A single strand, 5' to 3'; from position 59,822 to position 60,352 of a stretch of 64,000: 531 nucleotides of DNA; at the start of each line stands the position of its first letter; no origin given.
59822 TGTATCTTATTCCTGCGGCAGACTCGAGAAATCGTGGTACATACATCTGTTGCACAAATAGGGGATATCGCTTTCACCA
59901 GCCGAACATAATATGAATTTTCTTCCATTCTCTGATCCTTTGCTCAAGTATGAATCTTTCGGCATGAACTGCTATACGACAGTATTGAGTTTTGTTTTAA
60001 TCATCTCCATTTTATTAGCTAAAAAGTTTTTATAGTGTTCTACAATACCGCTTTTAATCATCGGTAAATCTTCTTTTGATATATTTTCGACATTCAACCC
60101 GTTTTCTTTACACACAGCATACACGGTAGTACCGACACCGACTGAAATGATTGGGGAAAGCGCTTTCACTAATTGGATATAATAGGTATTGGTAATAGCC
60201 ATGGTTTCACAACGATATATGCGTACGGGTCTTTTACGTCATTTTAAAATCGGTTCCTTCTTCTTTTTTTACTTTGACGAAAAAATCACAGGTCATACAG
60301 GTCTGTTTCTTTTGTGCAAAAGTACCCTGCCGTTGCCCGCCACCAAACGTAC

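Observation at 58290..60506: Duplicated cassette of Cys-rich 'two-CW' proteins with 75-aa partner paralogs around a MerR regulator that shares the CW motif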

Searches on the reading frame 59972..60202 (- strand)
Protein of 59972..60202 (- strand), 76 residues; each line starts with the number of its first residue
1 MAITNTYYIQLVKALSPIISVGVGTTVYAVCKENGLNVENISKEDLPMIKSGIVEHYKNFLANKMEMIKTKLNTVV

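Call 4: search_protein_families(library=ncbifam, proteins=[window:59972-60202:-], max_evalue=1)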
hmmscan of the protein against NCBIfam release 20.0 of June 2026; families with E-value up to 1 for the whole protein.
window:59972-60202:- (76 aa): 0 families

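Call 5: search_protein_families(library=pfam, proteins=[window:59972-60202:-], max_evalue=1)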
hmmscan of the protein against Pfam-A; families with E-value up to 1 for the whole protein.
window:59972-60202:- (76 aa): 0 families

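Call 18: find_homologous_proteins(query=window:59972-60202:-, max_evalue=0.01)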
Query window:59972-60202:- (76 aa): 1 proteins with E <= 0.01 among 1 candidates.
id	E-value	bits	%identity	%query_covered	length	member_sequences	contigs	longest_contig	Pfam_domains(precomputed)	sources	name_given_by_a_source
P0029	4.0e-41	155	100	100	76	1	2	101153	-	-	-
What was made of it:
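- Tried and rejected: A word-indexed homologue search for the partner found only itself (call 18).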

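Call 31: search_protein_representatives(alignment_id=A3)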
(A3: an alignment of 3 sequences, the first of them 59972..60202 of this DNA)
Query: 3 sequences, 75 profile positions. Proteins with E-value up to 0.001 (for the whole library): 5; up to 1e-10: 2; up to 1e-30: 2. The best 5 are listed.
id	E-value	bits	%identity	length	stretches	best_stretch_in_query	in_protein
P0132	6.4e-39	148.0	-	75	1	1-75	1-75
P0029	2.5e-37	142.9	-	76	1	1-75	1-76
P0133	1.1e-09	54.3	-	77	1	2-75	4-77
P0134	7.3e-09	51.7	-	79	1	3-73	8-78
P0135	4.9e-04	36.2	-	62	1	1-41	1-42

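Call 33: find_encoding_contigs(protein=P0133, flank=6000, max_places=3)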
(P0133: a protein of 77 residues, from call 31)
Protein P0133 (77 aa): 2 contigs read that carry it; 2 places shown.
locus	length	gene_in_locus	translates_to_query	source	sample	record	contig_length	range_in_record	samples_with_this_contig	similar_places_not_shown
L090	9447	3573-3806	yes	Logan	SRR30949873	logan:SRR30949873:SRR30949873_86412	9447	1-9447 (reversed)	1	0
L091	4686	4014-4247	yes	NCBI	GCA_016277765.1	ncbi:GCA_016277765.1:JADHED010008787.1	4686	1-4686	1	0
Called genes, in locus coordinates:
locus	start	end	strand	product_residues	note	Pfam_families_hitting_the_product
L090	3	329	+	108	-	?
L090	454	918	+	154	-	-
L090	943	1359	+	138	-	-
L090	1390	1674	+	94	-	-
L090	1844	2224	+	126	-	-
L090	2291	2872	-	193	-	PF00196:GerE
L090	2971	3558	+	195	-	-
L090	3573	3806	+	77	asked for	-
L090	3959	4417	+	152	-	PF01316:Arg_repressor, PF02863:Arg_repressor_C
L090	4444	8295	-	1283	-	-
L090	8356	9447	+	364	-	?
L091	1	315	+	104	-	?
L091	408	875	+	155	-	-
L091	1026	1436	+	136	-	-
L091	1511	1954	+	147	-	-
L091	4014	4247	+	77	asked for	-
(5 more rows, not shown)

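Call 35: find_encoding_contigs(protein=P0134, flank=6000, max_places=3)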
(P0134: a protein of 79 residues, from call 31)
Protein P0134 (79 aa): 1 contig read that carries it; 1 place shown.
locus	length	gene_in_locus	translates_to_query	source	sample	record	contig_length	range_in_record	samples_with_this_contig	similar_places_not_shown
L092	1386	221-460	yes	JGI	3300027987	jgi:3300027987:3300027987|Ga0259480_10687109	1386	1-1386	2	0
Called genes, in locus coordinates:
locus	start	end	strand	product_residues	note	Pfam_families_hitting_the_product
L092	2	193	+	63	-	?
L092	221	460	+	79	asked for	-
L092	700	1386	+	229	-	?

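Call 36: find_encoding_contigs(protein=P0135, flank=6000, max_places=3)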
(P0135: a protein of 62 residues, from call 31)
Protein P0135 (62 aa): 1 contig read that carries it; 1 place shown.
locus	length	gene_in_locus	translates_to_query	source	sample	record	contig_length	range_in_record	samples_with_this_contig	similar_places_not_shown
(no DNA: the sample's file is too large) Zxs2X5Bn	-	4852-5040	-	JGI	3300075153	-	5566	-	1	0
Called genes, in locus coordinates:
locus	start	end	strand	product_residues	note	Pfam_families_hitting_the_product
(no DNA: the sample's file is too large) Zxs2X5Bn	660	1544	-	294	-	PF01569:PAP2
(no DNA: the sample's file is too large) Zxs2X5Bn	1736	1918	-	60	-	-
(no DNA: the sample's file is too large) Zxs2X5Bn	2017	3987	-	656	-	PF01145:Band_7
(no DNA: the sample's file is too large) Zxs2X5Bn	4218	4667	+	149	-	-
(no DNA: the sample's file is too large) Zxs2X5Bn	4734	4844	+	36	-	-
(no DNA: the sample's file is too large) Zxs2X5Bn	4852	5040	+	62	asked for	-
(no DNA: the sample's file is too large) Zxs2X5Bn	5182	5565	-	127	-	?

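Call 41: search_protein_families(library=pfam, proteins=[L090:2971-3558:+, P0133, P0134, L090:454-918:+, L090:943-1359:+, L090:1390-1674:+, L090:1844-2224:+, L090:4444-8295:-], max_evalue=0.1)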
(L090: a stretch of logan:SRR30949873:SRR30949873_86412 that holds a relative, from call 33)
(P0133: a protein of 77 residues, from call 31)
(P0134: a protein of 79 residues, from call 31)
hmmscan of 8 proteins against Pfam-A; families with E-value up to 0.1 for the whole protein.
L090:2971-3558:+ (195 aa): 0 families

P0133 (77 aa): 2 families
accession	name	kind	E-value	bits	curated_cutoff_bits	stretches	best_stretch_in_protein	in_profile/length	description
PF22916.2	UTP25_NTPase-like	-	0.06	13.2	27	1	28-66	203-241/266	UTP25, NTP hydrolase-like domain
PF14003.11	YlbE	-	0.096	13.4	27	0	45-76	22-53/61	YlbE-like protein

P0134 (79 aa): 1 family
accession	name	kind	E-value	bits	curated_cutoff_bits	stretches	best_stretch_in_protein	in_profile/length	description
PF14003.11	YlbE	-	0.023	15.4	27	1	48-78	22-52/61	YlbE-like protein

L090:454-918:+ (154 aa): 0 families

L090:943-1359:+ (138 aa): 0 families

L090:1390-1674:+ (94 aa): 1 family
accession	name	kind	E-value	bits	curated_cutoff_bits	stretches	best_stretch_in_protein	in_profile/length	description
PF01462.23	LRRNT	-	0.011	15.8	25.8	1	57-80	2-18/28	Leucine rich repeat N-terminal domain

L090:1844-2224:+ (126 aa): 0 families

L090:4444-8295:- (1283 aa): 0 families

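Call 51: predict_structure(alignment_id=A4)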
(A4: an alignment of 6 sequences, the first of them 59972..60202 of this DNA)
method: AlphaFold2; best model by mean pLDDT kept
length: 76 residues; sequences in the alignment: 6
mean_pLDDT: 91.8   pTM: 0.77
mean pLDDT of the five models: 91.8, 91.3, 89.6, 89.2, 88.8
residues with pLDDT >= 90: 64; 70-90: 11; 50-70: 1; < 50: 0
segments of 3 or more residues with pLDDT < 50: none
pLDDT, mean of each block of 10 residues (from residue 1): 89 92 93 94 94 91 91 89
secondary structure, 60 per line:
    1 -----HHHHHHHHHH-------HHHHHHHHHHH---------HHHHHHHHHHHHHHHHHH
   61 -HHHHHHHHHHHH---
elements in order: H6-15 H23-33 H43-60 H62-73
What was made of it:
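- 59972..60202 (-): Partner pA (76 aa), a predicted four-helix protein that starts 31 nt after copy 1. AlphaFold2 model with pLDDT 92 and four helices (call 51).
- On STAC domain (Af1502-like): The partner model has four helices at pLDDT 92 (call 51).
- Partner: confident four-helix model (call 51).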

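Call 55: fold_search(model_id=the predicted structure, library=pdb)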
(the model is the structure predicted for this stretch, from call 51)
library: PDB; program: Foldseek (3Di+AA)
matches with E <= 10: 145; with E <= 0.001: 0
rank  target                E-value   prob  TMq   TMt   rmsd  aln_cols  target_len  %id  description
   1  1bqb                  1.1e+00  0.82  0.54  0.17   3.8        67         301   13  AUREOLYSIN, STAPHYLOCOCCUS AUREUS METALLOPROTEINASE (released 1999-01-13)
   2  7skm_C                1.8e+00  0.72  0.55  0.17   3.6        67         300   13  Complex between S. aureus aureolysin and wt IMPI. (released 2022-01-26)
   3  1jf3                  1.8e+00  0.21  0.39  0.24   7.5        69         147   14  Crystal Structure Of Component III Glycera Dibranchiata Monomeric Hemoglobin (released 2002-06-20)
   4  5a1q_A                2.2e+00  0.84  0.65  0.71   2.5        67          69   16  Crystal structure of Archaeoglobus fulgidus Af1502 (released 2015-10-07)
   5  5a1q_B                2.3e+00  0.82  0.64  0.71   2.3        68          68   16  Crystal structure of Archaeoglobus fulgidus Af1502 (released 2015-10-07)
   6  7skl_A                2.4e+00  0.60  0.54  0.17   3.6        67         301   13  Complex between S. aureus aureolysin and IMPI mutant I57I (released 2022-01-26)
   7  1gcv_A                2.5e+00  0.25  0.43  0.26   7.3        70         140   14  DEOXY FORM HEMOGLOBIN FROM MUSTELUS GRISEUS (released 2000-08-31)
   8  1drg_A                3.1e+00  0.20  0.39  0.13   7.0        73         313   14  CRYSTAL STRUCTURE OF TRIMERIC CRE RECOMBINASE-LOX COMPLEX (released 2001-10-19)
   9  8pur_A                3.7e+00  0.13  0.40  0.24   7.7        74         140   11  DexyHemoglobin structure from serial synchrotron crystallography with fixed target (released 2023-10-18)
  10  2qgm                  3.7e+00  0.13  0.36  0.11   6.6        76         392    9  Crystal structure of succinoglycan biosynthesis protein at the resolution 1.7 A. Northeast Structural Genomics Consortiu (released 2007-07-24)
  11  4h2l_A                3.9e+00  0.16  0.42  0.25   7.5        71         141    7  Deer mouse hemoglobin in hydrated format (released 2013-04-10)
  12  1vrf                  3.9e+00  0.16  0.41  0.24   7.3        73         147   12  SOLUTION STRUCTURE OF COMPONENT IV GLYCERA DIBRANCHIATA MONOMERIC HEMOGLOBIN-CO (released 1999-04-01)
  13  1s0h_A                3.9e+00  0.13  0.39  0.24   7.2        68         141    6  Structure determination of haemoglobin from Donkey(equus asinus) at 3.0 Angstrom resolution (released 2005-02-01)
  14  1jeb_A                4.1e+00  0.16  0.41  0.24   7.2        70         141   10  Chimeric Human/Mouse Carbonmonoxy Hemoglobin (Human Zeta2 / Mouse Beta2) (released 2002-01-23)
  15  7vlf_B                4.1e+00  0.14  0.40  0.24   7.5        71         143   11  Oxy-deoxy intermediate of V2 hemoglobin at 26% oxygen saturation (released 2022-05-18)
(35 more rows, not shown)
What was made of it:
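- On STAC domain (Af1502-like): TM to 5a1q is 0.65-0.71, but the E-value is 2.2 (call 55).
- Closest known: STAC domain / Af1502. Same: It is the best full-length structural neighbour of the partner model, with TM 0.65-0.71 and rmsd about 2.4 A (call 55).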

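Call 78: search_protein_families(library=padloc, proteins=[window:59972-60202:-], max_evalue=0.01)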
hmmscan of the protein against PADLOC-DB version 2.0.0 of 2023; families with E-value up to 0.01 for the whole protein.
window:59972-60202:- (76 aa): 0 families
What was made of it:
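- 59972..60202 (-): No Pfam, NCBIfam or PADLOC family (calls 4, 5, 78).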

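Call 83: search_solved_structures(query=A4, max_evalue=10, show_alignments=3)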
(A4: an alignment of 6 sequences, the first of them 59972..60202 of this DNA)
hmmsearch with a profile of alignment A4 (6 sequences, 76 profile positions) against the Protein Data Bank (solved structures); distinct sequences matched with E-value up to 10: 3.
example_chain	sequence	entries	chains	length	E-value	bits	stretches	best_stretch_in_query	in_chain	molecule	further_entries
5lef_C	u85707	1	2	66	0.092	16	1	38-70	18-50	Kinesin-like protein KIF20A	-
6yip_A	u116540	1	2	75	0.87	12.9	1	39-70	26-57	Kinesin-like protein KIF20A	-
7n7a_A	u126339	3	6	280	1.3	12.3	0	8-44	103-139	Formyl_trans_N domain-containing protein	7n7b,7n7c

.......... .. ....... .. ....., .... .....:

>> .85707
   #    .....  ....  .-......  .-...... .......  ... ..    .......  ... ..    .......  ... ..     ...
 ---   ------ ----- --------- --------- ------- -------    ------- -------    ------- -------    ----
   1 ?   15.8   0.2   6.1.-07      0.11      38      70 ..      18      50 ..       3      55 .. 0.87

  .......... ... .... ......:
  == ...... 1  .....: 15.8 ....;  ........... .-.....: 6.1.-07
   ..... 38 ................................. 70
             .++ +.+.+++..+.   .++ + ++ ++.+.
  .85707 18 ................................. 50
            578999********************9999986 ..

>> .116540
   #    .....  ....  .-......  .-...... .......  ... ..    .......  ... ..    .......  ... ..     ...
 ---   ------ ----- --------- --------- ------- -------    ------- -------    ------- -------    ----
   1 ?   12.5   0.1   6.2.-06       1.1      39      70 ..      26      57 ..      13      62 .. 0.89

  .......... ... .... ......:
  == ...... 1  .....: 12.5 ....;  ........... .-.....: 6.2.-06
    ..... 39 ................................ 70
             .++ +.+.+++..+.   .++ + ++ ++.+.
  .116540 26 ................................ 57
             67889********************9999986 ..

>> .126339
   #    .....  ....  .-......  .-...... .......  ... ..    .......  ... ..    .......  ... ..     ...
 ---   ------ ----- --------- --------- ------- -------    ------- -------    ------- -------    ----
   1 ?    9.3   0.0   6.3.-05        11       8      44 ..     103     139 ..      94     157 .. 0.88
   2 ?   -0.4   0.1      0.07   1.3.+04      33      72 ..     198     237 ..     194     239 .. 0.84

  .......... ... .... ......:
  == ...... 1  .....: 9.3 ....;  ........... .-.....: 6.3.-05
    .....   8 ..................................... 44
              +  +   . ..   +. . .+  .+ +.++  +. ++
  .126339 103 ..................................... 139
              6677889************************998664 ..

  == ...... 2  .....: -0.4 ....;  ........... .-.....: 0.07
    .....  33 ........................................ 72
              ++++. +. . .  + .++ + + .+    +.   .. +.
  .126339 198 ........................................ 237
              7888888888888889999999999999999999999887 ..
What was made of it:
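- On STAC domain (Af1502-like): The profile search of PDB sequences does not recover 5a1q (call 83).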

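Call 89: search_protein_families(library=ncbifam, proteins=[L090:2971-3558:+, L090:454-918:+, L090:943-1359:+, L090:1390-1674:+, L090:1844-2224:+, P0133, P0134], max_evalue=0.1)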
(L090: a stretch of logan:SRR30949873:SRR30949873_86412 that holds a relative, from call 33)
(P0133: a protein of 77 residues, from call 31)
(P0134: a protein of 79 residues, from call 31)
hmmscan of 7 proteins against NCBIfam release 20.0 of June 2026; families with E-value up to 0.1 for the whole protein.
L090:2971-3558:+ (195 aa): 0 families

L090:454-918:+ (154 aa): 0 families

L090:943-1359:+ (138 aa): 0 families

L090:1390-1674:+ (94 aa): 1 family
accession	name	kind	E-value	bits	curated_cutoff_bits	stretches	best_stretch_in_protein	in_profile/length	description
NF046049.1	quorum_RR_AgrA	equivalog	0.041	13.4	400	1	18-54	131-171/238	quorum-sensing response regulator AgrA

L090:1844-2224:+ (126 aa): 0 families

P0133 (77 aa): 0 families

P0134 (79 aa): 1 family
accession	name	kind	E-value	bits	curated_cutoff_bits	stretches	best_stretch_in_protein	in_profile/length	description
NF002359.0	PRK01318.2-6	equivalog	0.016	13.5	600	1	9-70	364-429/624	membrane protein insertase YidC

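Call 90: search_solved_structures(query=L090:2971-3558:+, max_evalue=1)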
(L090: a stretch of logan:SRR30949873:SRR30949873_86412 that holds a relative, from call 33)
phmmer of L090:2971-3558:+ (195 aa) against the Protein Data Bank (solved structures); distinct sequences matched with E-value up to 1: 1.
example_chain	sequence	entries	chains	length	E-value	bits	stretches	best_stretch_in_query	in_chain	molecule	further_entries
5jqj_A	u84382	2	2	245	0.96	12.4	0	88-149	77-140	Metallo-beta-lactamase type 2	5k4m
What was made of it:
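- Tried and rejected: The 195-aa protein that precedes partner homologues elsewhere has no Pfam, NCBIfam or PDB match (calls 41, 89, 90).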
